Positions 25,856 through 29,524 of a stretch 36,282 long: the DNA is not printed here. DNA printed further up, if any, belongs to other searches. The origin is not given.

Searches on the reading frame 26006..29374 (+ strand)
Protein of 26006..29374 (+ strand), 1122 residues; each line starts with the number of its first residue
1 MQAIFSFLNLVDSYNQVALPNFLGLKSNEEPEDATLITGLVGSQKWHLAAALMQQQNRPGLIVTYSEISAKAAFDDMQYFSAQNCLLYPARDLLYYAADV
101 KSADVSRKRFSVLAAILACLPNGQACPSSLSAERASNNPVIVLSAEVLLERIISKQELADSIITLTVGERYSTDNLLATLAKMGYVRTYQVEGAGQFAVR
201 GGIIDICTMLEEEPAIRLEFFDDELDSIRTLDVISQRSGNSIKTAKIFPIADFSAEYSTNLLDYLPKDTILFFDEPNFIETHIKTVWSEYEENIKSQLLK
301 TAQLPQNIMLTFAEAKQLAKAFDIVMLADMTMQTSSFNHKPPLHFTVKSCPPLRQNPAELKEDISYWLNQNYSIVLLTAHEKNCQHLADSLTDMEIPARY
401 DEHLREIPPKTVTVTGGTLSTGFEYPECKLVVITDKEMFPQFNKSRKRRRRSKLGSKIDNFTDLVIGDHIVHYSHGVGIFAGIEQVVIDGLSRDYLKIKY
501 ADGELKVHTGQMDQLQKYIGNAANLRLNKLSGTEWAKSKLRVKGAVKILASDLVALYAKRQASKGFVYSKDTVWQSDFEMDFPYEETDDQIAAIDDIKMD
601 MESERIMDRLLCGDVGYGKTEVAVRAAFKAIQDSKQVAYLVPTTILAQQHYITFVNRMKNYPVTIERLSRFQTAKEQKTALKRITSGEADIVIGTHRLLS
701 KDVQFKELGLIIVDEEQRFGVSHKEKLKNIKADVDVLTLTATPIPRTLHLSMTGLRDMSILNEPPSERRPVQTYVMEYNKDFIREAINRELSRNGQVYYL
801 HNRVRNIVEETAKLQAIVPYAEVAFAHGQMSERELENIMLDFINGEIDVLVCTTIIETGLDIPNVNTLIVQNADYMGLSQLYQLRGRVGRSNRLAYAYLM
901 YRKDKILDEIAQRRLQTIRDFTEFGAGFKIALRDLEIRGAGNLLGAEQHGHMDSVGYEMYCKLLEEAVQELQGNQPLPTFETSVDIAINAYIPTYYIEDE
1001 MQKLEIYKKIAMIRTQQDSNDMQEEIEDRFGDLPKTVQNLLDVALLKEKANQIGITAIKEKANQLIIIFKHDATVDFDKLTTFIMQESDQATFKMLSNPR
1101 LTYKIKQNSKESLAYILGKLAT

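Call 61: search_protein_families(library=pfam, proteins=[window:26006-29374:+], max_evalue=0.00001)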
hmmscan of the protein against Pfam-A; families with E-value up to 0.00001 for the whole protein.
window:26006-29374:+ (1122 aa): 6 families
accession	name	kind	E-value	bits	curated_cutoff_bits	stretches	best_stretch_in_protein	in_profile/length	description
PF03461.20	TRCF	-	8.4e-30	103.4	25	1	987-1079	2-94/95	TRCF domain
PF17757.6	UvrB_inter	-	1.1e-24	86.8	22.9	1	163-253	1-91/91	UvrB interaction domain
PF00270.35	DEAD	-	1.3e-24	87.2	26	1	588-747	2-163/167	DEAD/DEAH box helicase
PF00271.37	Helicase_C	-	2.3e-21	76.5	23.5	1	786-891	9-109/110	Helicase conserved C-terminal domain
PF02559.22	CarD_TRCF_RID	-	3e-13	50.1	23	1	465-519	2-57/57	CarD-like/TRCF RID domain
PF04851.21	ResIII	-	2.3e-10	41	22.5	1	587-743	5-162/164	Type III restriction enzyme, res subunit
